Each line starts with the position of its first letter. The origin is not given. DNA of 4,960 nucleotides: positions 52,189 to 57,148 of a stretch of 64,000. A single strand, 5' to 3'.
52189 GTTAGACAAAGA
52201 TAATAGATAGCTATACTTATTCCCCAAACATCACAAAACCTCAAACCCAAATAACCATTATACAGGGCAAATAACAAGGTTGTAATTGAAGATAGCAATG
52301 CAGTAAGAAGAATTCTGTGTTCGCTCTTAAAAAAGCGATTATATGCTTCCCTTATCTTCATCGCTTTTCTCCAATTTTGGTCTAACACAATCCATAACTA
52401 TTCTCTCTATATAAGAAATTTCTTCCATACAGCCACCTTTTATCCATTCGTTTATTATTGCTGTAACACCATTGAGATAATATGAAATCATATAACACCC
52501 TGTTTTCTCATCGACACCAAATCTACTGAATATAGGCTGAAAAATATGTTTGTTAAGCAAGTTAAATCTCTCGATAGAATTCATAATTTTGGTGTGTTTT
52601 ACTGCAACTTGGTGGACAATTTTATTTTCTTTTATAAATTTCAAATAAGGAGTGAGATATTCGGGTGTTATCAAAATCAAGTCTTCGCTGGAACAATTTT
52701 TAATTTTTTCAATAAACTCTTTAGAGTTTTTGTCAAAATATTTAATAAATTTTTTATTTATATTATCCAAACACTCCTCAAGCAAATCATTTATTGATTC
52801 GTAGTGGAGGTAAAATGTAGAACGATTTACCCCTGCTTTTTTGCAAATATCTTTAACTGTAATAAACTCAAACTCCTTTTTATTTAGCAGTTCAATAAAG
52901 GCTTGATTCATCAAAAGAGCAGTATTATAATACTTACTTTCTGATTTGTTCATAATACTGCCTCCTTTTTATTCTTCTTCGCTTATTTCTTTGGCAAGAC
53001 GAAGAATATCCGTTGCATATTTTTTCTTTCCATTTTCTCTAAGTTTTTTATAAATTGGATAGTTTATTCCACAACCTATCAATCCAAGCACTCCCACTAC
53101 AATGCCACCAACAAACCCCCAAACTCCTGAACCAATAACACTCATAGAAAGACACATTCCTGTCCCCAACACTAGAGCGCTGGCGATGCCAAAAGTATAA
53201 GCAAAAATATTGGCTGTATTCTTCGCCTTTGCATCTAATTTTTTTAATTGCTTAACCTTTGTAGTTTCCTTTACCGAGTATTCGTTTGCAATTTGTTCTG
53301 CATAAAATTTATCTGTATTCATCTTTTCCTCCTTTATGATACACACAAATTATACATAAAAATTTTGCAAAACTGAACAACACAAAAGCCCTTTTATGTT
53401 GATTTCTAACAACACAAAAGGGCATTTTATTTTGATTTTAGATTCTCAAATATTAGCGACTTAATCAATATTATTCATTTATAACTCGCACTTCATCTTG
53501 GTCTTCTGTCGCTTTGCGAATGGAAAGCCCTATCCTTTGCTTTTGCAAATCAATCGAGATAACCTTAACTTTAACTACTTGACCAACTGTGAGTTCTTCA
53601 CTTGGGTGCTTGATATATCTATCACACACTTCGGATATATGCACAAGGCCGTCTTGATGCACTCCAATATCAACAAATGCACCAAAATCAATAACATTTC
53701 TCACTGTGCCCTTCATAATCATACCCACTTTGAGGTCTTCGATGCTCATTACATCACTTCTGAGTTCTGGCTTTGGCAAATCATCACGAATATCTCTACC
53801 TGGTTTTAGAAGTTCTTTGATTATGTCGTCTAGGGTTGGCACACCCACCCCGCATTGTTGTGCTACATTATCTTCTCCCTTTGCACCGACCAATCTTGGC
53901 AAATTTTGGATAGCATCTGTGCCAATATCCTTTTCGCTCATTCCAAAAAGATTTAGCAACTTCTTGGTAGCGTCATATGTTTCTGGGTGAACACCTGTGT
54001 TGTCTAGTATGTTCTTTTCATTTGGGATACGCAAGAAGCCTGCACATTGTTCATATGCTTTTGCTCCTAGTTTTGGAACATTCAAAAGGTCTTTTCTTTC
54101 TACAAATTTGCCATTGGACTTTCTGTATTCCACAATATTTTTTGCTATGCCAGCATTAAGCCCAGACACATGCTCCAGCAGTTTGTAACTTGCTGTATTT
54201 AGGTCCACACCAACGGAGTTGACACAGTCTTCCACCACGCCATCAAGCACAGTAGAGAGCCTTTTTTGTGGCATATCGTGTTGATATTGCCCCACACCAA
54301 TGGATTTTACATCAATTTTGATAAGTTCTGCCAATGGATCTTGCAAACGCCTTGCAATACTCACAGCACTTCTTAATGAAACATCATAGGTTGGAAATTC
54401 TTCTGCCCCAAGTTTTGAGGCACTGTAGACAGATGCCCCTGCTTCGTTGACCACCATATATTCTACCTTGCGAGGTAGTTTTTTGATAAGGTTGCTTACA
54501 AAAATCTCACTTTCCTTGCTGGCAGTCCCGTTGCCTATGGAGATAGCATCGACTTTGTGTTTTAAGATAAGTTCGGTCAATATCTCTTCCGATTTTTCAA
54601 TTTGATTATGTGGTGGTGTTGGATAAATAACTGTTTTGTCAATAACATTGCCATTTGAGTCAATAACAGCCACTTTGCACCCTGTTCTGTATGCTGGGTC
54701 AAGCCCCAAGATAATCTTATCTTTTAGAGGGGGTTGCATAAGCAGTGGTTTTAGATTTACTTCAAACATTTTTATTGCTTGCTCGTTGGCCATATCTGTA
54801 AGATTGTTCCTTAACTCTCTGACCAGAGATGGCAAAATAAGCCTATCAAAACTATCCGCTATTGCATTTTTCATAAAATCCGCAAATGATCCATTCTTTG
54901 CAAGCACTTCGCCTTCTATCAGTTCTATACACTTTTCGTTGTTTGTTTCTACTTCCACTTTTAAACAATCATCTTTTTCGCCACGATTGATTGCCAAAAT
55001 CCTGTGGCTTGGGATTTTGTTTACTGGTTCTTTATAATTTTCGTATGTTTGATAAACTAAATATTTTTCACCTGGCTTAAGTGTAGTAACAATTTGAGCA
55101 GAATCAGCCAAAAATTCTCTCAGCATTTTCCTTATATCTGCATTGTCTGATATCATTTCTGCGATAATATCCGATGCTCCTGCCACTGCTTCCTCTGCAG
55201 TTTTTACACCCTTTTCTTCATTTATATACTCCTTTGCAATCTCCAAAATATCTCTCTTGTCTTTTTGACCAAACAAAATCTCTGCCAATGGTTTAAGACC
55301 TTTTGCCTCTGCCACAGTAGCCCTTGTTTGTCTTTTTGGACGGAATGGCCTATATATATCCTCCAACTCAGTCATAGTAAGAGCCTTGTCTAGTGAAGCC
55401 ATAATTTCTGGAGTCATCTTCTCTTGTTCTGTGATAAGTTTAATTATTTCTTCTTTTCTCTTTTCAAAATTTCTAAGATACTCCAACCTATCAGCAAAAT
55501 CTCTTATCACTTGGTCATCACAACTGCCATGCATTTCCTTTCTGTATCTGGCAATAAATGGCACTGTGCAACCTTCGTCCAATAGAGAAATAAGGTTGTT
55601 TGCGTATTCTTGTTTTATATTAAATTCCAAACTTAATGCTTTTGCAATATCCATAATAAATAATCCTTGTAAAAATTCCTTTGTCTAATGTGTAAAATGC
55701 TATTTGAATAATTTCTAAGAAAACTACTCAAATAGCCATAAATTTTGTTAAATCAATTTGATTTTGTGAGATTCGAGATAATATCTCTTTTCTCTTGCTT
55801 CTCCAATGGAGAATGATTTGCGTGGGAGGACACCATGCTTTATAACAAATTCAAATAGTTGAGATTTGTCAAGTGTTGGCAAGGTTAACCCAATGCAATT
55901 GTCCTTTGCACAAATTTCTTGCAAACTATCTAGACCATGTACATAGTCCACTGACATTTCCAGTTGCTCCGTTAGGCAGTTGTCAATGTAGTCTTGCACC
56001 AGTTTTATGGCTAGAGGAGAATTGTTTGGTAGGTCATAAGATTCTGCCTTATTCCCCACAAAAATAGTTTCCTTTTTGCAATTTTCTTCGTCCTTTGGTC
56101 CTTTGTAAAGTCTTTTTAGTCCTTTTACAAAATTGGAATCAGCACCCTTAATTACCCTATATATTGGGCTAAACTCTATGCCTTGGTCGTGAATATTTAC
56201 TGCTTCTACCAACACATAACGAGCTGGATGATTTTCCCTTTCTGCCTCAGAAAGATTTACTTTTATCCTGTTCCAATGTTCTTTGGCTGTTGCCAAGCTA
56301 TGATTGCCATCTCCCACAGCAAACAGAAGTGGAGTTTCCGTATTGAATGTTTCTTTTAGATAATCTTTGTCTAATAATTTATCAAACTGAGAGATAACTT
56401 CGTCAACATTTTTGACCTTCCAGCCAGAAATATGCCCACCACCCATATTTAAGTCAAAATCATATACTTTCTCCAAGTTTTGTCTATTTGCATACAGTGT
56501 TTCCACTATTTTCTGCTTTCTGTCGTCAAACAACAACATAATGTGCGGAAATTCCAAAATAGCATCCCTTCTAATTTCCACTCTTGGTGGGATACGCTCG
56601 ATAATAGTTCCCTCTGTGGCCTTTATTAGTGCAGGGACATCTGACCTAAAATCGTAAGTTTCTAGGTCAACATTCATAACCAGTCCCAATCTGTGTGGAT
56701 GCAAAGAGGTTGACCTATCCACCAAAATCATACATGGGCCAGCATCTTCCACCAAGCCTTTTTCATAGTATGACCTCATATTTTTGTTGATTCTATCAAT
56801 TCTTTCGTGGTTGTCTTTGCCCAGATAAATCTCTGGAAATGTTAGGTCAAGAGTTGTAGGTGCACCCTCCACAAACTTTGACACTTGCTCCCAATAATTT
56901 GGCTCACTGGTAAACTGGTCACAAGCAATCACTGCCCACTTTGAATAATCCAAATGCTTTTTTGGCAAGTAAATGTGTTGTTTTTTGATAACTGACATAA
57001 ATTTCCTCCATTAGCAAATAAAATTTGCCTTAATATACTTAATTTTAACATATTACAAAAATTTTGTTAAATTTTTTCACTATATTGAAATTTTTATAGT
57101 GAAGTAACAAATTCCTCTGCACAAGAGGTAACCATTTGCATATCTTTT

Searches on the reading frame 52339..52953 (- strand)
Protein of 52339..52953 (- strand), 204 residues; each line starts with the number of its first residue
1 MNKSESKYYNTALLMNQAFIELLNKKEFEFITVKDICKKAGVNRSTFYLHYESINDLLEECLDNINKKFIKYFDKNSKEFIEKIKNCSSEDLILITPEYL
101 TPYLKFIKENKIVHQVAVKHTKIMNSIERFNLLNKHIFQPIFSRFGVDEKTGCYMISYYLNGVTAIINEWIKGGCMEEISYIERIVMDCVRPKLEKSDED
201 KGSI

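Call 7: search_protein_families(library=pfam, proteins=[window:52339-52953:-], max_evalue=0.001)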
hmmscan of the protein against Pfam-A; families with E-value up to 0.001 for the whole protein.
window:52339-52953:- (204 aa): 3 families
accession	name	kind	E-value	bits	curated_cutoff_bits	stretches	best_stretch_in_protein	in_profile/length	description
PF00440.29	TetR_N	-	3.6e-08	33.5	24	1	21-61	7-47/47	Bacterial regulatory proteins, tetR family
PF14278.11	TetR_C_8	-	2e-07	31.4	26.1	1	98-188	5-99/103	Transcriptional regulator C-terminal region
PF13022.12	HTH_Tnp_1_2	-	1.3e-05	25.7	27.9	1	18-87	14-70/122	Helix-turn-helix of insertion element transposase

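Call 60: find_encoding_contigs(protein=window:52339-52953:-, flank=10000, max_places=8)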
Protein window:52339-52953:- (204 aa): 8 contigs read that carry it; 8 places shown.
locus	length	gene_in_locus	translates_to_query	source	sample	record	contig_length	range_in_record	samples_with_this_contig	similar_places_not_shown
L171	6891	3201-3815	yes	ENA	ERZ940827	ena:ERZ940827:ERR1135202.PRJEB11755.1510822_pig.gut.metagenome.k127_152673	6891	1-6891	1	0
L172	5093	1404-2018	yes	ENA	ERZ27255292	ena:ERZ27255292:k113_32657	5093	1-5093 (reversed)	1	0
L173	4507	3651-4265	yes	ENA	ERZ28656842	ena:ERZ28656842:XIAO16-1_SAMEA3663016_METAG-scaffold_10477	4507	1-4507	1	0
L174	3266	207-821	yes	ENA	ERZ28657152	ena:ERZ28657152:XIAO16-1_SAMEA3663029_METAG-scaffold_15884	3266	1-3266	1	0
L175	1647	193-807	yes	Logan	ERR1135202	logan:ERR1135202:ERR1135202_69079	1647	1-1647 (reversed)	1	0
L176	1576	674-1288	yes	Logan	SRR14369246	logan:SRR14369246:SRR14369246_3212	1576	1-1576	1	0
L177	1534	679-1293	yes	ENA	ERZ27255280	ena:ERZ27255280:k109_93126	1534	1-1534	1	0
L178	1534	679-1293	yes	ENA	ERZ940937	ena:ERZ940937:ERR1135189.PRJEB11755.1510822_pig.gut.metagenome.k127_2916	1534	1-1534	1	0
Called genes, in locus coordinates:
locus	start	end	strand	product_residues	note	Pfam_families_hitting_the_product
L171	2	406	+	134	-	?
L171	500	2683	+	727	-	PF09371:Tex_N, PF22706:Tex_central_region, PF16921:Tex_YqgF, PF14639:YqgF, PF14635:HHH_7, PF12836:HHH_3, PF17674:HHH_9, PF00575:S1, +1 more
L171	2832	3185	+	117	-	-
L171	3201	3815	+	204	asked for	PF00440:TetR_N, PF14278:TetR_C_8 (weak)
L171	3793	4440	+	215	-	-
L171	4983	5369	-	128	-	-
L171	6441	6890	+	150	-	?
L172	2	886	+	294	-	?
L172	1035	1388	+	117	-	-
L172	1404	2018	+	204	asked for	PF00440:TetR_N, PF14278:TetR_C_8 (weak)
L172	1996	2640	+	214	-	-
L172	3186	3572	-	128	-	-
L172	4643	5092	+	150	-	?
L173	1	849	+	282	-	?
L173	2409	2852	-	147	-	-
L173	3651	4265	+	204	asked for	PF00440:TetR_N, PF14278:TetR_C_8 (weak)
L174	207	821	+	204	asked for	PF00440:TetR_N, PF14278:TetR_C_8 (weak)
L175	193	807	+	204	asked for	PF00440:TetR_N, PF14278:TetR_C_8 (weak)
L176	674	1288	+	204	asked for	PF00440:TetR_N, PF14278:TetR_C_8 (weak)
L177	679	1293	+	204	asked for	PF00440:TetR_N, PF14278:TetR_C_8 (weak)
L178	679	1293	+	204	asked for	PF00440:TetR_N, PF14278:TetR_C_8 (weak)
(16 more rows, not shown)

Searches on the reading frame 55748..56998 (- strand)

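Call 8: search_protein_families(library=pfam, proteins=[window:55748-56998:-], max_evalue=0.001)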
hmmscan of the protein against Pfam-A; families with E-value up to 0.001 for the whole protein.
window:55748-56998:- (416 aa): 1 family
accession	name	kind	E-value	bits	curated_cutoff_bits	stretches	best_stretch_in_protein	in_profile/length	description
PF06245.16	DUF1015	-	3.3e-57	194.3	25.8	1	11-314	2-296/325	Protein of unknown function (DUF1015)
